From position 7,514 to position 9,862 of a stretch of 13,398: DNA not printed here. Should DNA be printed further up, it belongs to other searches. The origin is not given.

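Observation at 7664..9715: Single-polypeptide fusion of a full AsnB-type amidotransferase/synthetase with a Dph6-type diphthine-ammonia ligase domain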

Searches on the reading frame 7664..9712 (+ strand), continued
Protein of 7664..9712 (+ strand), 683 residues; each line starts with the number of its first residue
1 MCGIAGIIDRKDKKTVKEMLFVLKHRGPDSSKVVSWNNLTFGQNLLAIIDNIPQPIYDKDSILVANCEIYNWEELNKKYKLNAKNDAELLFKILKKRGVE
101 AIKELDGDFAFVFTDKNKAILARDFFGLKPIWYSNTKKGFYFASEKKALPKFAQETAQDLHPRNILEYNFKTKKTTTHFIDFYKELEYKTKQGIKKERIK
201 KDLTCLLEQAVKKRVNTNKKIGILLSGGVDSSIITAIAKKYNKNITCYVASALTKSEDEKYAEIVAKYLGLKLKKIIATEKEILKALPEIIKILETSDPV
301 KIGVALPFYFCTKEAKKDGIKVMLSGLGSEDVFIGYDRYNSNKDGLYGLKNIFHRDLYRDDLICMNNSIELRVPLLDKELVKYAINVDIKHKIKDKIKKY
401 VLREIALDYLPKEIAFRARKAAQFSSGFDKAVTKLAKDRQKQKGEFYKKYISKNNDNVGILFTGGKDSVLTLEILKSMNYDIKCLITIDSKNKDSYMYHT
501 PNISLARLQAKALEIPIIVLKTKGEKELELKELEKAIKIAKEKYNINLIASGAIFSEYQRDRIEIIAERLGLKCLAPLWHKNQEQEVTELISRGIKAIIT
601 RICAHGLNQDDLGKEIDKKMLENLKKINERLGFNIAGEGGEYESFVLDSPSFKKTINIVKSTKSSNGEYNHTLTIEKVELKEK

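Call 40: find_homologous_proteins(query=L074:9761-11266:+, max_evalue=1e-20)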
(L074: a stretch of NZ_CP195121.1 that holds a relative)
Query L074:9761-11266:+ (502 aa): 215 proteins with E <= 1e-20 among 8000 candidates; the best 120 are listed.
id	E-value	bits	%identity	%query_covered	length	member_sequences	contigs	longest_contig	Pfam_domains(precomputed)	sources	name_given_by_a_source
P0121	0.0e+0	1117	100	100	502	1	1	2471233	PF00733.28,PF13537.12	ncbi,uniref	ncbi:asparagine synthase-related protein [Methanococcoides sp. FTZ1]|uniref:asparagine synthase-rela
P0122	7.4e-246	835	75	100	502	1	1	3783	PF00733.28,PF13537.12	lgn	-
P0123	1.9e-242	824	74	100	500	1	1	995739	PF00733.28,PF13537.12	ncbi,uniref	ncbi:asparagine synthetase B [Methanococcoides sp. LMO-2]|uniref:Asparagine synthetase B n=1 Tax=Met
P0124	1.5e-238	811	74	100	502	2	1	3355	PF00733.28,PF13537.12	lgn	-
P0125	6.4e-233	792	71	99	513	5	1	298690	PF00733.28,PF13537.12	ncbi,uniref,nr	ncbi:asparagine synthetase B [Methanococcoides sp. NM1]|uniref:asparagine synthase-related protein n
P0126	4.9e-232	790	71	100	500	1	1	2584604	PF00733.28,PF13537.12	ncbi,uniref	ncbi:asparagine synthase-related protein [Methanococcoides methylutens]|uniref:asparagine synthase-r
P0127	1.1e-230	785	72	99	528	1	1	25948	PF00733.28,PF13537.12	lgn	-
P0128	4.3e-230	783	70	100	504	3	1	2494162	PF00733.28,PF13537.12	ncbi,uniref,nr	ncbi:asparagine synthetase B [Methanococcoides orientis]|uniref:asparagine synthase-related protein 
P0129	1.5e-223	762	71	100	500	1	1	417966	PF00733.28,PF13537.12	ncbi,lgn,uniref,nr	ncbi:asparagine synthase [Methanococcoides sp. AM1]|uniref:asparagine synthase-related protein n=1 T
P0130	8.3e-181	621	59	100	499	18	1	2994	PF00733.28,PF13522.12,PF13537.12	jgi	-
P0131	3.5e-179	615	58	100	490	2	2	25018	PF00733.28,PF13537.12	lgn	-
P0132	6.8e-174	598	57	100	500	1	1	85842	PF00733.28,PF13537.12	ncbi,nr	ncbi:hypothetical protein HNV12_06000 [Methanococcoides sp. SA1]|nr:hypothetical protein [Methanococ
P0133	3.6e-172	592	56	100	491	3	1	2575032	PF00733.28,PF13537.12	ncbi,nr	ncbi:asparagine synthetase B family protein [Methanococcoides burtonii]|nr:asparagine synthetase B [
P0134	7.3e-155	535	69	68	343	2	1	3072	PF00733.28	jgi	jgi:asparagine synthase (glutamine-hydrolysing)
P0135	1.0e-140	488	53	84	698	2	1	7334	PF00733.28,PF28410.1,PF01902.25,PF13522.12,PF02540.24,PF13537.12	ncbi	ncbi:MAG: diphthine--ammonia ligase [Methanosarcinaceae archaeon]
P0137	6.0e-138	479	50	89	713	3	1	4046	PF00733.28,PF28410.1,PF01902.25,PF13522.12,PF02540.24,PF13537.12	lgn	-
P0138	3.4e-134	467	49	88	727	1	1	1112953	PF00733.28,PF28410.1,PF24167.2,PF01902.25,PF13522.12,PF13537.12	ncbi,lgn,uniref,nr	ncbi:diphthine--ammonia ligase [Methanolobus profundi]|uniref:Asparagine synthase (Glutamine-hydroly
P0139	2.6e-133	464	50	84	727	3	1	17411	PF00733.28,PF28410.1,PF24167.2,PF01902.25,PF13522.12,PF13537.12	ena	-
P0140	7.3e-132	459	46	99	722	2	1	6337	PF00733.28,PF28410.1,PF24167.2,PF01902.25,PF13522.12,PF13537.12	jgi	-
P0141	9.2e-132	459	50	83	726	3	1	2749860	PF00733.28,PF28410.1,PF24167.2,PF01902.25,PF13522.12,PF02540.24,PF13537.12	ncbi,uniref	ncbi:diphthine--ammonia ligase [Methanolobus sp. ZRKC3]|uniref:diphthine--ammonia ligase n=1 Tax=Met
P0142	4.6e-131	457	47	92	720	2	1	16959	PF00733.28,PF28410.1,PF24167.2,PF03054.23,PF01902.25,PF13522.12,PF13537.12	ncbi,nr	ncbi:MAG: diphthine--ammonia ligase [Methanosarcinaceae archaeon]|nr:diphthine--ammonia ligase [Meth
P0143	5.3e-131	456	51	83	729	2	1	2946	PF00733.28,PF28410.1,PF24167.2,PF01902.25,PF13522.12,PF13537.12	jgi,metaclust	metaclust:\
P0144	9.0e-131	456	49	83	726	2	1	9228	PF00733.28,PF28410.1,PF01902.25,PF13522.12,PF13537.12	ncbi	-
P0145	3.0e-130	454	46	93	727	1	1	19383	PF00733.28,PF28410.1,PF24167.2,PF01902.25,PF13522.12,PF13537.12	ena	-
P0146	8.6e-130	452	49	83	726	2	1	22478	PF00733.28,PF28410.1,PF24167.2,PF01902.25,PF13522.12,PF13537.12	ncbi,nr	ncbi:MAG: diphthine--ammonia ligase [Methanolobus sp.]|nr:diphthine--ammonia ligase [Methanolobus sp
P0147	2.5e-129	451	44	99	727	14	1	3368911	PF00733.28,PF28410.1,PF24167.2,PF01902.25,PF13522.12,PF13537.12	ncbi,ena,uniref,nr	ncbi:diphthine--ammonia ligase [uncultured Methanolobus sp.]|uniref:diphthine--ammonia ligase n=1 Ta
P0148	1.5e-128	448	48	89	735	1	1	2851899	PF00733.28,PF28410.1,PF24167.2,PF01902.25,PF13522.12,PF13537.12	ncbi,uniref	ncbi:diphthine--ammonia ligase [Methanolobus sp. WCC4]|uniref:diphthine--ammonia ligase n=1 Tax=Meth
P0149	6.0e-128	446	48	92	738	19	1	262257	PF00733.28,PF28410.1,PF24167.2,PF01902.25,PF13522.12,PF13537.12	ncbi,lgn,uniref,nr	ncbi:diphthine--ammonia ligase [Methanolobus chelungpuianus]|uniref:ATP-binding protein n=1 Tax=Meth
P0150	6.7e-128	446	44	99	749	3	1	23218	PF00733.28,PF28410.1,PF24167.2,PF01902.25,PF13522.12,PF13537.12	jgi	jgi:asparagine synthase (glutamine-hydrolysing)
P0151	8.0e-128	446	44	100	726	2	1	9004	PF00733.28,PF28410.1,PF24167.2,PF01902.25,PF13522.12,PF13537.12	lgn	-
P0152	1.2e-127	445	48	83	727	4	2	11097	PF00733.28,PF28410.1,PF24167.2,PF01902.25,PF13522.12,PF02540.24,PF13537.12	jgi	-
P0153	2.4e-127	444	49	83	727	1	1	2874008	PF00733.28,PF28410.1,PF24167.2,PF01902.25,PF13522.12,PF13537.12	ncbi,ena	-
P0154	2.5e-127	444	43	99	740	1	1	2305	PF00733.28,PF28410.1,PF24167.2,PF01902.25,PF13522.12,PF13537.12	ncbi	-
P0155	3.6e-127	444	47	83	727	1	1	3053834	PF00733.28,PF28410.1,PF24167.2,PF01902.25,PF13522.12,PF13537.12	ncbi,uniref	ncbi:diphthine--ammonia ligase [Methanolobus sp. ZRKC5]|uniref:diphthine--ammonia ligase n=1 Tax=Met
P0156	3.7e-127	444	46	93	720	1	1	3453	PF00733.28,PF28410.1,PF24167.2,PF03054.23,PF01902.25,PF13522.12,PF13537.12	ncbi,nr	ncbi:MAG: diphthine--ammonia ligase [Methanosarcinaceae archaeon]|nr:diphthine--ammonia ligase [Meth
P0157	4.6e-127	443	48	83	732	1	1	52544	PF00733.28,PF28410.1,PF24167.2,PF01902.25,PF13522.12,PF13537.12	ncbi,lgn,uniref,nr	ncbi:diphthine--ammonia ligase [Methanolobus psychrotolerans]|uniref:diphthine--ammonia ligase n=1 T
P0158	5.1e-127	443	47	83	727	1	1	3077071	PF00733.28,PF28410.1,PF24167.2,PF01902.25,PF13522.12,PF13537.12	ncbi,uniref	ncbi:diphthine--ammonia ligase [Methanolobus sp. ZRKC4]|uniref:diphthine--ammonia ligase n=1 Tax=Met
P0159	2.2e-126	441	48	83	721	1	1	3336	PF00733.28,PF28410.1,PF24167.2,PF01902.25,PF13522.12,PF13537.12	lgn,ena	-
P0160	3.8e-126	440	45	92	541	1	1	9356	PF00733.28,PF24167.2,PF01902.25,PF13522.12,PF13537.12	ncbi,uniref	ncbi:asparagine synthetase B, partial [Methanomethylovorans sp. PtaU1.Bin093]|uniref:asparagine synt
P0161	4.7e-126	440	46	88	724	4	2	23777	PF00733.28,PF28410.1,PF24167.2,PF01902.25,PF13522.12,PF13537.12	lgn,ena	-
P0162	4.8e-126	440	45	100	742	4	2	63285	PF00733.28,PF28410.1,PF24167.2,PF01902.25,PF13522.12,PF13537.12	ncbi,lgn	ncbi:MAG: diphthine--ammonia ligase [Methanosarcinaceae archaeon]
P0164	4.8e-125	437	48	83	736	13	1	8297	PF00733.28,PF28410.1,PF24167.2,PF01902.25,PF13522.12,PF13537.12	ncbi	-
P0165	8.0e-125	436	48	83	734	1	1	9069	PF00733.28,PF28410.1,PF24167.2,PF01902.25,PF13522.12,PF13537.12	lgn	-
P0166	1.2e-124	435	43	100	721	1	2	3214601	PF00733.28,PF28410.1,PF24167.2,PF01902.25,PF13522.12,PF13537.12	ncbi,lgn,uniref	ncbi:diphthine--ammonia ligase [Methanolobus sp. WCC1]|uniref:diphthine--ammonia ligase n=1 Tax=uncl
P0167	1.4e-124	435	48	83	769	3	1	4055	PF00733.28,PF28410.1,PF24167.2,PF01902.25,PF13522.12,PF13537.12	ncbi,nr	ncbi:MAG: diphthine--ammonia ligase [Methanosarcinaceae archaeon]|nr:diphthine--ammonia ligase [Meth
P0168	2.6e-124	434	46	88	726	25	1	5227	PF00733.28,PF28410.1,PF24167.2,PF01902.25,PF13522.12,PF13537.12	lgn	-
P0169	7.0e-124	433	43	99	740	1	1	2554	PF00733.28,PF28410.1,PF24167.2,PF01902.25,PF13522.12,PF13537.12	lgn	-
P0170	7.4e-124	433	47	83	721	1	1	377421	PF00733.28,PF28410.1,PF24167.2,PF01902.25,PF13522.12,PF13537.12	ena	-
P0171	7.5e-124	433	43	100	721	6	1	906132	PF00733.28,PF28410.1,PF24167.2,PF01902.25,PF13522.12,PF13537.12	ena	-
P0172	7.9e-124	433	46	88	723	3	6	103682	PF00733.28,PF28410.1,PF24167.2,PF01902.25,PF13522.12,PF13537.12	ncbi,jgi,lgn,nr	ncbi:MAG: TIGR00289 family protein [Methanomethylovorans sp.]|jgi:asparagine synthase (glutamine-hyd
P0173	1.2e-123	432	48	83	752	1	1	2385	PF00733.28,PF28410.1,PF24167.2,PF01902.25,PF13522.12,PF13537.12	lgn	-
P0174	1.3e-123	432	47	83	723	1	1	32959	PF00733.28,PF28410.1,PF24167.2,PF01902.25,PF13522.12,PF13537.12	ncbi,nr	ncbi:MAG: diphthine-ammonia ligase [Methanolobus sp.]|nr:diphthine-ammonia ligase [Methanolobus sp.]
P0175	2.7e-123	431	46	83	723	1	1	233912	PF00733.28,PF28410.1,PF24167.2,PF01902.25,PF13522.12,PF13537.12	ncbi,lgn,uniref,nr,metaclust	ncbi:asparagine synthase (glutamine-hydrolysing) [Methanolobus vulcani]|uniref:Asparagine synthase (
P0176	5.0e-123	430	42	99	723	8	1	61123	PF00733.28,PF28410.1,PF24167.2,PF01902.25,PF13522.12,PF13537.12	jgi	jgi:asparagine synthase (glutamine-hydrolysing)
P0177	5.2e-123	430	48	83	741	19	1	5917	PF00733.28,PF28410.1,PF24167.2,PF01902.25,PF13522.12,PF13537.12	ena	-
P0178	6.6e-123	430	48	83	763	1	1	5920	PF00733.28,PF28410.1,PF24167.2,PF01902.25,PF13522.12,PF13537.12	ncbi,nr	ncbi:MAG: diphthine--ammonia ligase [Methanosarcinaceae archaeon]|nr:diphthine--ammonia ligase [Meth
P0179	1.0e-122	429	47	83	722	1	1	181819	PF00733.28,PF28410.1,PF24167.2,PF01902.25,PF13522.12,PF13537.12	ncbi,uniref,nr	ncbi:diphthine--ammonia ligase [Methanolobus vulcani]|uniref:Diphthine--ammonia ligase n=1 Tax=Metha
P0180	1.5e-122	428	45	90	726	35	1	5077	PF00733.28,PF28410.1,PF24167.2,PF01902.25,PF13522.12,PF13537.12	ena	-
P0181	2.6e-122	428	48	83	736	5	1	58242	PF00733.28,PF28410.1,PF24167.2,PF01902.25,PF13522.12,PF13537.12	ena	-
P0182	6.5e-120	420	48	82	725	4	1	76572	PF00733.28,PF28410.1,PF01902.25,PF13537.12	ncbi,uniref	ncbi:MAG: diphthine--ammonia ligase [Methanomethylovorans sp.]|uniref:diphthine--ammonia ligase n=1 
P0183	4.5e-119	417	49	77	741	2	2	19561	PF00733.28,PF28410.1,PF24167.2,PF01902.25,PF13522.12,PF13537.12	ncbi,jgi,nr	ncbi:MAG TPA: diphthine--ammonia ligase [Methanosarcinaceae archaeon]|nr:diphthine--ammonia ligase [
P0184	1.2e-118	416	43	91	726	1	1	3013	PF00733.28,PF28410.1,PF24167.2,PF01902.25,PF13522.12,PF13537.12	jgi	-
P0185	1.8e-118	415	51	74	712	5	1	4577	PF00733.28,PF28410.1,PF01902.25,PF13537.12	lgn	-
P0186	2.0e-118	415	44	91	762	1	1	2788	PF00733.28,PF28410.1,PF24167.2,PF01902.25,PF13522.12,PF13537.12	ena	-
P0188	3.1e-118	414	42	99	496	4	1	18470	PF00733.28,PF13537.12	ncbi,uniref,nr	ncbi:asparagine synthetase B [Methanohalobium sp.]|uniref:asparagine synthetase B family protein n=1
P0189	7.6e-115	403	45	99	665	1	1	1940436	PF00733.28,PF28410.1,PF24167.2,PF01902.25,PF13537.12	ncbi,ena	-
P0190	5.8e-111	390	44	99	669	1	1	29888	PF00733.28,PF28410.1,PF24167.2,PF01902.25,PF13537.12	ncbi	-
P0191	1.6e-104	369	42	83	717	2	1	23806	PF00733.28,PF28410.1,PF24167.2,PF01902.25,PF13522.12,PF13537.12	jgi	jgi:diphthine-ammonia ligase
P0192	3.9e-103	364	44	82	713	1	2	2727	PF00733.28,PF28410.1,PF06508.20,PF02568.21,PF01902.25,PF13522.12,PF13537.12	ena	-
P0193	1.6e-98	349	44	83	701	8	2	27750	PF00733.28,PF28410.1,PF24167.2,PF01902.25,PF13522.12,PF13537.12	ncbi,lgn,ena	-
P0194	1.4e-95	339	41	83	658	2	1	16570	PF00733.28,PF28410.1,PF24167.2,PF01902.25,PF13522.12,PF13537.12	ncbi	ncbi:MAG: diphthine--ammonia ligase [Candidatus Woesearchaeota archaeon]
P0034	7.0e-95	337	45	71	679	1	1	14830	PF00733.28,PF28410.1,PF24167.2,PF03054.23,PF01902.25,PF13522.12,PF13537.12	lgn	-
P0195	1.2e-94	336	41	84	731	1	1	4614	PF00733.28,PF28410.1,PF24167.2,PF01902.25,PF13522.12,PF13537.12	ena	-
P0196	2.0e-93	332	44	83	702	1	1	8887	PF00733.28,PF28410.1,PF24167.2,PF01902.25,PF13522.12,PF13537.12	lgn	-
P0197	2.4e-92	329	41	83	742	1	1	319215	PF00733.28,PF28410.1,PF24167.2,PF03054.23,PF06508.20,PF02568.21,PF01902.25,PF13522.12,PF13537.12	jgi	jgi:diphthine-ammonia ligase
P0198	3.3e-92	328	41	89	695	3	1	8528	PF00733.28,PF28410.1,PF24167.2,PF01902.25,PF13522.12,PF13537.12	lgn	-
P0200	9.3e-92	327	38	87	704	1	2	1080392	PF00733.28,PF28410.1,PF24167.2,PF03054.23,PF06508.20,PF02568.21,PF01171.27,PF01902.25,PF13522.12,PF02540.24,PF13537.12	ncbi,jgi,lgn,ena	-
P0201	6.9e-91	324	43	83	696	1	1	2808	PF00733.28,PF28410.1,PF24167.2,PF01902.25,PF13522.12,PF13537.12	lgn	-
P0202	8.1e-91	324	40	83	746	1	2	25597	PF00733.28,PF28410.1,PF24167.2,PF01902.25,PF13522.12,PF13537.12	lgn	-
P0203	1.1e-90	323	42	84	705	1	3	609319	PF00733.28,PF28410.1,PF24167.2,PF06508.20,PF01902.25,PF13522.12,PF13537.12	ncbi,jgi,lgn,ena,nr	ncbi:diphthine--ammonia ligase [Candidatus Woesearchaeota archaeon]|jgi:diphthine-ammonia ligase|nr:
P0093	1.3e-90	323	37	99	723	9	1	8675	PF00733.28,PF28410.1,PF24167.2,PF01902.25,PF13522.12,PF13537.12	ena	-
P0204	2.9e-90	322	41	83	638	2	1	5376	PF00733.28,PF28410.1,PF24167.2,PF01902.25,PF13522.12,PF13537.12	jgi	-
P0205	3.9e-90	322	40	83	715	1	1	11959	PF00733.28,PF28410.1,PF24167.2,PF06508.20,PF01902.25,PF13522.12,PF13537.12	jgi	jgi:diphthine-ammonia ligase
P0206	6.7e-90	321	40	83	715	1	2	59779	PF00733.28,PF28410.1,PF24167.2,PF03054.23,PF06508.20,PF01902.25,PF13522.12,PF13537.12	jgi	jgi:diphthine-ammonia ligase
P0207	1.5e-89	320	42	83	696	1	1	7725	PF00733.28,PF28410.1,PF24167.2,PF01902.25,PF13522.12,PF13537.12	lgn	-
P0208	2.2e-89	319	40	83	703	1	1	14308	PF00733.28,PF28410.1,PF24167.2,PF03054.23,PF06508.20,PF01902.25,PF13522.12,PF13537.12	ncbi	-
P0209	2.0e-88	316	35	99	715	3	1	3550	PF00733.28,PF28410.1,PF24167.2,PF01902.25,PF13522.12,PF13537.12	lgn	-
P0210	3.1e-88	315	43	74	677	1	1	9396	PF00733.28,PF28410.1,PF24167.2,PF03054.23,PF01902.25,PF13522.12,PF13537.12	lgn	-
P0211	5.0e-88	315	42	80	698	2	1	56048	PF00733.28,PF28410.1,PF24167.2,PF01902.25,PF13522.12,PF13537.12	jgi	-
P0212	9.2e-88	314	37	99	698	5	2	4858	PF00733.28,PF28410.1,PF24167.2,PF01902.25,PF13522.12,PF13537.12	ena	-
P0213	1.6e-87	313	39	83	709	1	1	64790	PF00733.28,PF28410.1,PF24167.2,PF03054.23,PF01902.25,PF13522.12,PF13537.12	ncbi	ncbi:MAG: diphthine--ammonia ligase [Candidatus Woesearchaeota archaeon]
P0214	2.0e-87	313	41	71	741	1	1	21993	PF00733.28,PF28410.1,PF24167.2,PF03054.23,PF06508.20,PF01902.25,PF13522.12,PF13537.12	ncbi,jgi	ncbi:MAG: diphthine--ammonia ligase [Candidatus Woesearchaeota archaeon]|jgi:asparagine synthase (gl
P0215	5.5e-87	311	47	73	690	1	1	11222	PF00733.28,PF28410.1,PF01902.25,PF13522.12,PF13537.12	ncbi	-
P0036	6.9e-87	311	38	86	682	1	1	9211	PF00733.28,PF28410.1,PF24167.2,PF01902.25,PF13522.12,PF13537.12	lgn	-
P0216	3.6e-86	309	40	83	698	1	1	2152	PF00733.28,PF28410.1,PF24167.2,PF01902.25,PF13522.12,PF13537.12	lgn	-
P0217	8.3e-85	304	39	84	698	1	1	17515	PF00733.28,PF28410.1,PF24167.2,PF01902.25,PF13522.12,PF13537.12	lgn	-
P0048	6.8e-84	301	35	99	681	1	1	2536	PF00733.28,PF28410.1,PF24167.2,PF03054.23,PF01902.25,PF13522.12,PF13537.12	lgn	-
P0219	3.3e-83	299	40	83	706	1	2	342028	PF00733.28,PF28410.1,PF24167.2,PF01902.25,PF13522.12,PF13537.12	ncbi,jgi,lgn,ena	-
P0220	8.0e-83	297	44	72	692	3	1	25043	PF00733.28,PF28410.1,PF24167.2,PF01902.25,PF13522.12,PF13537.12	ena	-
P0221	3.0e-82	296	38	87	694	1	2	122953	PF00733.28,PF28410.1,PF24167.2,PF01902.25,PF13522.12,PF13537.12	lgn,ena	-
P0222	3.7e-82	295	42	72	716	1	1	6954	PF00733.28,PF28410.1,PF24167.2,PF06508.20,PF01902.25,PF13522.12,PF13537.12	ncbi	-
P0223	4.5e-82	295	38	83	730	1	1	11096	PF00733.28,PF28410.1,PF24167.2,PF01902.25,PF13522.12,PF13537.12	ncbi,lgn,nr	ncbi:MAG: diphthine--ammonia ligase [Nanoarchaeota archaeon]|nr:diphthine--ammonia ligase [Nanoarcha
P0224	7.4e-82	294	38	89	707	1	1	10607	PF00733.28,PF28410.1,PF24167.2,PF01902.25,PF13522.12,PF13537.12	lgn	-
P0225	8.6e-82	294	39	84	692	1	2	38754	PF00733.28,PF28410.1,PF24167.2,PF03054.23,PF01902.25,PF13522.12,PF13537.12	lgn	-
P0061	9.5e-82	294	37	79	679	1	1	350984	PF00733.28,PF28410.1,PF24167.2,PF01902.25,PF13522.12,PF13537.12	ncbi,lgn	-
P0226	2.5e-81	293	36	83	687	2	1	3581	PF00733.28,PF28410.1,PF24167.2,PF01902.25,PF13522.12,PF13537.12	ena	-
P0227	4.5e-81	292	37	91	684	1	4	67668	PF00733.28,PF28410.1,PF24167.2,PF03054.23,PF06508.20,PF01902.25,PF13522.12,PF13537.12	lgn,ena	-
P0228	5.4e-81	291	41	84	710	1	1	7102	PF00733.28,PF28410.1,PF01902.25,PF13522.12,PF13537.12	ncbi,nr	ncbi:diphthine--ammonia ligase [Candidatus Woesearchaeota archaeon]|nr:diphthine--ammonia ligase [Ca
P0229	6.5e-81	291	41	86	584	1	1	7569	PF00733.28,PF24167.2,PF01902.25,PF13522.12,PF13537.12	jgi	jgi:diphthine-ammonia ligase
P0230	9.1e-81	291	39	84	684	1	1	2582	PF00733.28,PF28410.1,PF24167.2,PF01902.25,PF13522.12,PF13537.12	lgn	-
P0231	2.1e-80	289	44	72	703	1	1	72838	PF00733.28,PF28410.1,PF24167.2,PF01902.25,PF13522.12,PF13537.12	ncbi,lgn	ncbi:MAG: diphthine--ammonia ligase [Candidatus Heimdallarchaeota archaeon]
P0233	1.1e-79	287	41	83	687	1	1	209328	PF00733.28,PF28410.1,PF24167.2,PF01902.25,PF13522.12,PF13537.12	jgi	jgi:diphthine-ammonia ligase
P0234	1.3e-79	287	34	99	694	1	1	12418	PF00733.28,PF28410.1,PF24167.2,PF03054.23,PF01902.25,PF13522.12,PF13537.12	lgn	-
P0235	1.4e-77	280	37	87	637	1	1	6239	PF00733.28,PF24167.2,PF01902.25,PF13522.12,PF13537.12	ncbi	ncbi:MAG: diphthine--ammonia ligase, partial [Candidatus Woesearchaeota archaeon]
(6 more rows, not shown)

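Call 46: find_encoding_contigs(protein=P0133, flank=3000, max_places=1)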
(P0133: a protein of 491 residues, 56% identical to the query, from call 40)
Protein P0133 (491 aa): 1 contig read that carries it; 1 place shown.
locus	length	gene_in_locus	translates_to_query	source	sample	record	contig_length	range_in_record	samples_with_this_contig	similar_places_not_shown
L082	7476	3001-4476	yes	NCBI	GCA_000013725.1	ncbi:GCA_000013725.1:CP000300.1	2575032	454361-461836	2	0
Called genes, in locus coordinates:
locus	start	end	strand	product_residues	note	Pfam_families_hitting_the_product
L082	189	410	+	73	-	-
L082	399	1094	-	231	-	PF07685:GATase_3, PF13507:GATase_5, PF00117:GATase, PF01174:SNO (faint), PF01965:DJ-1_PfpI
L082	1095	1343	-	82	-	PF02700:PurS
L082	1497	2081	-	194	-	PF01066:CDP-OH_P_transf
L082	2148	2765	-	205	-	PF13424:TPR_12 (weak), PF00515:TPR_1 (weak), PF07719:TPR_2 (weak), PF13414:TPR_11, PF00515:TPR_1 (weak), PF13424:TPR_12 (weak), PF13424:TPR_12, PF00515:TPR_1, +14 more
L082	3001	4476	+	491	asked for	PF13537:GATase_7, PF00733:Asn_synthase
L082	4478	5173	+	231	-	PF01902:Diphthami_syn_2_N, PF28410:Diphthami_syn_2_C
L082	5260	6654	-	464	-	PF13435:Cytochrome_C554 (faint), PF14522:Cytochrome_C7 (faint), PF14537:Cytochrom_c3_2 (faint), PF13447:Multi-haem_cyto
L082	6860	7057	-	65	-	-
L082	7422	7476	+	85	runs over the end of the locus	-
